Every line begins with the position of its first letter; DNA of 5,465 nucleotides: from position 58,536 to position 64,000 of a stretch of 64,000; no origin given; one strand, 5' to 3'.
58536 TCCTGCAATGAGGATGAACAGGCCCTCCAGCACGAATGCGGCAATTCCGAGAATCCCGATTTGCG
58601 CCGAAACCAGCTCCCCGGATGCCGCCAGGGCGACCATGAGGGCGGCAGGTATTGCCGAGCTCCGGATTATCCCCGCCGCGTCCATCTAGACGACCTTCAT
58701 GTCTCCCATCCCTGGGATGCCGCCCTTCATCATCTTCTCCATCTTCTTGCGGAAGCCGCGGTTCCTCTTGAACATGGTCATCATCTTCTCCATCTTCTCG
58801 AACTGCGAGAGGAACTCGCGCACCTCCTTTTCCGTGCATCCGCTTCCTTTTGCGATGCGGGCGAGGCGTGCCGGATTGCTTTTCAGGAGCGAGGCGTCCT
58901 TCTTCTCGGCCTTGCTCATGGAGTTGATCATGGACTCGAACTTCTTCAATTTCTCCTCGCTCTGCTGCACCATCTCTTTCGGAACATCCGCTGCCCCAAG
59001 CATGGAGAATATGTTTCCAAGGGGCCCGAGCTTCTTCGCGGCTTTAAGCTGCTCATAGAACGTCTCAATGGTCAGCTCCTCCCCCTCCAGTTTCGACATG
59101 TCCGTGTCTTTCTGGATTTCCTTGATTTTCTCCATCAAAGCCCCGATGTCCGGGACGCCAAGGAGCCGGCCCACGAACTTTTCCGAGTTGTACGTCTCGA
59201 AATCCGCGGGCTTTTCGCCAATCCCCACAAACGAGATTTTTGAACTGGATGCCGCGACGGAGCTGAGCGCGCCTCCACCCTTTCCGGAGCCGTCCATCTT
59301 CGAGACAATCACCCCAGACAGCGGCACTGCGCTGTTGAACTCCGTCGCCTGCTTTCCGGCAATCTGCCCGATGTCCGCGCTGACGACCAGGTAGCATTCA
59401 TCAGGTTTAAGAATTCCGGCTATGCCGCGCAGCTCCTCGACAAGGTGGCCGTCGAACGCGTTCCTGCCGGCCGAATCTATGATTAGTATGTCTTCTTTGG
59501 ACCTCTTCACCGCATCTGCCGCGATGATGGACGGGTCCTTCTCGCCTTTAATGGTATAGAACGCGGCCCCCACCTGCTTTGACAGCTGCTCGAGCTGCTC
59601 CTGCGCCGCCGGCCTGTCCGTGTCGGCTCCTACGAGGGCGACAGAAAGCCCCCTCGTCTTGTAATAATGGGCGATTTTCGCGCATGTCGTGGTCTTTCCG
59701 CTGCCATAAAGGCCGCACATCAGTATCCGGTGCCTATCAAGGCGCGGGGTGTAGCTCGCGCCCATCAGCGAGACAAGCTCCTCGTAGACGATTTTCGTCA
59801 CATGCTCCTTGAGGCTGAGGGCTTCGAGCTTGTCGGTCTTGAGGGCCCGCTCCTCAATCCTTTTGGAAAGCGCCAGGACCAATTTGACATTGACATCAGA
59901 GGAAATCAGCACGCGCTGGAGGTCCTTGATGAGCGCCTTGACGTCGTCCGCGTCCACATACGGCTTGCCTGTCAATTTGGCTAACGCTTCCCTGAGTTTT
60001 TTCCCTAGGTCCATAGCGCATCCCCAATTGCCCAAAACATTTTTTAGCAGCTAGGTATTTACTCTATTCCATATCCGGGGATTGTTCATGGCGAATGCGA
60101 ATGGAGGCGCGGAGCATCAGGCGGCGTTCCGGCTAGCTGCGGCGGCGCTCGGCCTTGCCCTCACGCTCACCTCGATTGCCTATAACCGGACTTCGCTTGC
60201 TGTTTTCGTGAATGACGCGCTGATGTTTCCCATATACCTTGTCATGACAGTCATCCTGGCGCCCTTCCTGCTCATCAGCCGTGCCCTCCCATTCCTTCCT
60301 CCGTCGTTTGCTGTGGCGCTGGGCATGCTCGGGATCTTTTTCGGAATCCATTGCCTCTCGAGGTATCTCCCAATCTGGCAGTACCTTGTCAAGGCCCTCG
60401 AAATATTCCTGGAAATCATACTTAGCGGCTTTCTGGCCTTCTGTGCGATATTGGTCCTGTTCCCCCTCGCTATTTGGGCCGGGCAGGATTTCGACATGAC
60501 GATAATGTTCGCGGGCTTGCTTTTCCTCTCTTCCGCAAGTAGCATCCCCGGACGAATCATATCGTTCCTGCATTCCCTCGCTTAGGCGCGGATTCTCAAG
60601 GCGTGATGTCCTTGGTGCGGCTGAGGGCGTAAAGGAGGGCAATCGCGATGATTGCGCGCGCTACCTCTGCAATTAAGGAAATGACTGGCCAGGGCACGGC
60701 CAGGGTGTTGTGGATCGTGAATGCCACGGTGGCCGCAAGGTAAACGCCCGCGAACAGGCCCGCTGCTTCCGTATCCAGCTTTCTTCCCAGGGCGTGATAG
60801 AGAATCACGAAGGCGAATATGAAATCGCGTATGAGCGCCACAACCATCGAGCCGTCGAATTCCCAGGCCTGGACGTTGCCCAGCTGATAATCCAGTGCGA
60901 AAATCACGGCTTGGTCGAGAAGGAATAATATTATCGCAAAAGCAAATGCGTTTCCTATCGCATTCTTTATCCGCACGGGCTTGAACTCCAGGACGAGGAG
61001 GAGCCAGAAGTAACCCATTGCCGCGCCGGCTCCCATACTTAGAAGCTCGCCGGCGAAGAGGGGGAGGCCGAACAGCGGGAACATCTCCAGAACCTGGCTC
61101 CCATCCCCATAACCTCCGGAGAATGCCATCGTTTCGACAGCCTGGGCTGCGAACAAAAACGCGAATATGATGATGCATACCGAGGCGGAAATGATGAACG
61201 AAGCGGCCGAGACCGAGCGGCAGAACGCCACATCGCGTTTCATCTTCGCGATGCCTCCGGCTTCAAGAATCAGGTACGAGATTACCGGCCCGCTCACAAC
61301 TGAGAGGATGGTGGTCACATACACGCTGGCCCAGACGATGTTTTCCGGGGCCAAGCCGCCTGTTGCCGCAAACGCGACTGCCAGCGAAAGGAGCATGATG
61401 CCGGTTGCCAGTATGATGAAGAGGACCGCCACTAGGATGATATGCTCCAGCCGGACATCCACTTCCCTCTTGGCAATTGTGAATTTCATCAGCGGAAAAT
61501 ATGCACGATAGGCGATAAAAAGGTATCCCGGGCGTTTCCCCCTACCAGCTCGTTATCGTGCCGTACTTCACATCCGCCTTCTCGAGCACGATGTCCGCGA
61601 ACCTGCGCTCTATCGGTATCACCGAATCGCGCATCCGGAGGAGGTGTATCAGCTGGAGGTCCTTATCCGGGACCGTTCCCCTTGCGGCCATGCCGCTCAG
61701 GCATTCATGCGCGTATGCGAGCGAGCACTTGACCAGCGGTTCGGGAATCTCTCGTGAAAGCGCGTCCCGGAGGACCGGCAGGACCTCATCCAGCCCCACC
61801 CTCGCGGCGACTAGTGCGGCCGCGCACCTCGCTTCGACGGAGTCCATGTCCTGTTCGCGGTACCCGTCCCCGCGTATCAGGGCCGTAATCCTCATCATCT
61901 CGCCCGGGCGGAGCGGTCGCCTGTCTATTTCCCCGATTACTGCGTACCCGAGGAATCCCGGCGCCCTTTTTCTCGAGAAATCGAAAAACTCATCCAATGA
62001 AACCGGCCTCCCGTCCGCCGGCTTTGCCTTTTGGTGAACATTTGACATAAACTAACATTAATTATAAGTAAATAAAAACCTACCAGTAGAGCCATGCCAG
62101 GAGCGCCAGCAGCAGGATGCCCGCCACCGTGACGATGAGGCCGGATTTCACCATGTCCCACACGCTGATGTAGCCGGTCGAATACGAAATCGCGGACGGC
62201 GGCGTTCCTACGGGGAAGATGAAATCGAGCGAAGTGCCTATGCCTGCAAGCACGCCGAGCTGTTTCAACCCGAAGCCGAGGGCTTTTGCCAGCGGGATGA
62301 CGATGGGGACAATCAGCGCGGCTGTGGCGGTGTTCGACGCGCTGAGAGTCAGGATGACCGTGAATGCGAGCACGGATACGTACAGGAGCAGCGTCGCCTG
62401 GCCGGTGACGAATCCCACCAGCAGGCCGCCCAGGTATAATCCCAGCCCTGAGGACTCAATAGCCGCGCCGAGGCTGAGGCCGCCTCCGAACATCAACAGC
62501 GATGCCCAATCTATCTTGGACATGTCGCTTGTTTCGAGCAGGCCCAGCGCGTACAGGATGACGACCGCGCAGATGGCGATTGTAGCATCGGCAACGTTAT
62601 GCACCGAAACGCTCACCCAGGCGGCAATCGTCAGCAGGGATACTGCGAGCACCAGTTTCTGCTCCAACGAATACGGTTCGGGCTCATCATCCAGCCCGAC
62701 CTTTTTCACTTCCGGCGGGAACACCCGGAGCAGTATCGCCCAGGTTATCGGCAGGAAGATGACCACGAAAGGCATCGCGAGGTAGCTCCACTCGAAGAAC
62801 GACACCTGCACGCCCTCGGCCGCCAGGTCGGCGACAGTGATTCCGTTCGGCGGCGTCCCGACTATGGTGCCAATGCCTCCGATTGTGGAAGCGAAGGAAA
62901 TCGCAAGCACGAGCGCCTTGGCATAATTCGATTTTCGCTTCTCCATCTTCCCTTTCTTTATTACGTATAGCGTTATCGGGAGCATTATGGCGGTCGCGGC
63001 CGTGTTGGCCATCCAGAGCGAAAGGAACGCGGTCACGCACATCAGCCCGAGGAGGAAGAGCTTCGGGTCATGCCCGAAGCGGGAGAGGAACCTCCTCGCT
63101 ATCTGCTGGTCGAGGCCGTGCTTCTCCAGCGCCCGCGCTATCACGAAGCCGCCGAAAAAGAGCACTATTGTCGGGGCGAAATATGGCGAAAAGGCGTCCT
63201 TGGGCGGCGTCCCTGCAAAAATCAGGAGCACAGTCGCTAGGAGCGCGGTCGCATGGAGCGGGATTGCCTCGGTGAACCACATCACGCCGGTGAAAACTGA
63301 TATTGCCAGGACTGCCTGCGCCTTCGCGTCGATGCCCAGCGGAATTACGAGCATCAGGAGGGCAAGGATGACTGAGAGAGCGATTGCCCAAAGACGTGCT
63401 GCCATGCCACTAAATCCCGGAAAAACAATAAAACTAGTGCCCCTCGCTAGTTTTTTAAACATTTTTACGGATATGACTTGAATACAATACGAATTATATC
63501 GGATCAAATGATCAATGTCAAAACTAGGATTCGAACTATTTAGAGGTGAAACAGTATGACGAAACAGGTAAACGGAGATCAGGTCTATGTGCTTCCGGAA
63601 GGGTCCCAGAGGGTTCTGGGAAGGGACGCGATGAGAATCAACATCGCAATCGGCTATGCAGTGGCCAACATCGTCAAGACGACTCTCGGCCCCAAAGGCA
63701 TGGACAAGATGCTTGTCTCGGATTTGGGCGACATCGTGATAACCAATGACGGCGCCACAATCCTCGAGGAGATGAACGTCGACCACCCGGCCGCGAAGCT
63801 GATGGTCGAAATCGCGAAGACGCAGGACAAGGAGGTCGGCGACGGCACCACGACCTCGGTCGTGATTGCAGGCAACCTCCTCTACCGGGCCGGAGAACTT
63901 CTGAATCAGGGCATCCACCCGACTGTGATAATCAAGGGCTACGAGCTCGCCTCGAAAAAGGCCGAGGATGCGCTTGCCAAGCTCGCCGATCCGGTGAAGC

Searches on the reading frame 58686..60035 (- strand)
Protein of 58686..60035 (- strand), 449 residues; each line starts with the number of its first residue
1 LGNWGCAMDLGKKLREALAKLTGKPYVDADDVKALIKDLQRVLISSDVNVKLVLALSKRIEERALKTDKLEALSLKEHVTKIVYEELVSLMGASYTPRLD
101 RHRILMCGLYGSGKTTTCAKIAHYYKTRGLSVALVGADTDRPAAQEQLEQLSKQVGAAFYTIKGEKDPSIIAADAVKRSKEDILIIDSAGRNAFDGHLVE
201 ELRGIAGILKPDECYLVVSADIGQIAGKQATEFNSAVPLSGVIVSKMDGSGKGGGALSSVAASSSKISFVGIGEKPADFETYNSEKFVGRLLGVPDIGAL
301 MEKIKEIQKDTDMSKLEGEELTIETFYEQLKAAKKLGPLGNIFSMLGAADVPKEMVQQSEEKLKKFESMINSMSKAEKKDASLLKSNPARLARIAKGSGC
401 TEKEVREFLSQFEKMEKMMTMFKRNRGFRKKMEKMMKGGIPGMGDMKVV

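Call 61: search_protein_families(library=pfam, proteins=[window:58686-60035:-], max_evalue=0.001)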
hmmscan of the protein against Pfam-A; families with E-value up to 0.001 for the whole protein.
window:58686-60035:- (449 aa): 7 families
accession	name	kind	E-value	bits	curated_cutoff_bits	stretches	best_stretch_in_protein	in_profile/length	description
PF00448.28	SRP54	-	2e-59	201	22.7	1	103-293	3-196/196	SRP54-type protein, GTPase domain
PF02978.25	SRP_SPB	-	5.3e-25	88.1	27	1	321-419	2-91/91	Signal peptide binding domain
PF02881.24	SRP54_N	-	4.5e-16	59.3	22.4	1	10-87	1-75/75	SRP54-type protein, helical bundle domain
PF01656.29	CbiA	-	9.5e-08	32.5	25.4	1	111-251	9-87/125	CobQ/CobB/MinD/ParA nucleotide binding domain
PF13604.12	AAA_30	-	0.00036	20.7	27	1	105-190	22-98/191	AAA domain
PF02492.25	cobW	-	0.00052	20.1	20.7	0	104-252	3-158/180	CobW/HypB/UreG, nucleotide-binding domain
PF13401.12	AAA_22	-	0.00063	20.5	27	0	104-204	8-106/130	AAA domain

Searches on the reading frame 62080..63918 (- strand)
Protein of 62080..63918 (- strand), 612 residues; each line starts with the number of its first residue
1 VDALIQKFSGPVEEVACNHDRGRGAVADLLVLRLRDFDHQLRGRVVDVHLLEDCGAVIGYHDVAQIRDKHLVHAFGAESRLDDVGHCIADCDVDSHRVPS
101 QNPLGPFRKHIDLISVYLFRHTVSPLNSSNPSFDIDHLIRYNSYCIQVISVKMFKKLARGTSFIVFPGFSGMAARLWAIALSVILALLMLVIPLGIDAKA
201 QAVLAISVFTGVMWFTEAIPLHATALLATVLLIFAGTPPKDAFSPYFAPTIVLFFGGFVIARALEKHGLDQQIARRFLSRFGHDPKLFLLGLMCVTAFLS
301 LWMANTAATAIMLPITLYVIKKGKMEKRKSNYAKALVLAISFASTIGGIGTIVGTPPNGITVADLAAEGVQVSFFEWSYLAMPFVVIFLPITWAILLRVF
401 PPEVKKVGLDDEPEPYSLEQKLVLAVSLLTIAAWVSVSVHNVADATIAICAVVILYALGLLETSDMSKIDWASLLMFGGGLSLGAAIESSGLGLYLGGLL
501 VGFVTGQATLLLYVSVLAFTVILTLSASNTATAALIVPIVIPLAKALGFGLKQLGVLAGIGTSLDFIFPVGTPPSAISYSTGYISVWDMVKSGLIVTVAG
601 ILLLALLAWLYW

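Call 60: search_protein_families(library=pfam, proteins=[window:62080-63918:-], max_evalue=0.001)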
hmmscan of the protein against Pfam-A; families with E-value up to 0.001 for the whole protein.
window:62080-63918:- (612 aa): 2 families
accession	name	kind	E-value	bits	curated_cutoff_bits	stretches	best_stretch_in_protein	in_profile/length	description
PF03600.22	CitMHS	-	7.8e-62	209.7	31.9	2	212-549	2-323/336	Citrate transporter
PF00939.25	Na_sulph_symp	-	1.7e-59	202.5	27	1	178-612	6-466/472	Sodium:sulfate symporter transmembrane region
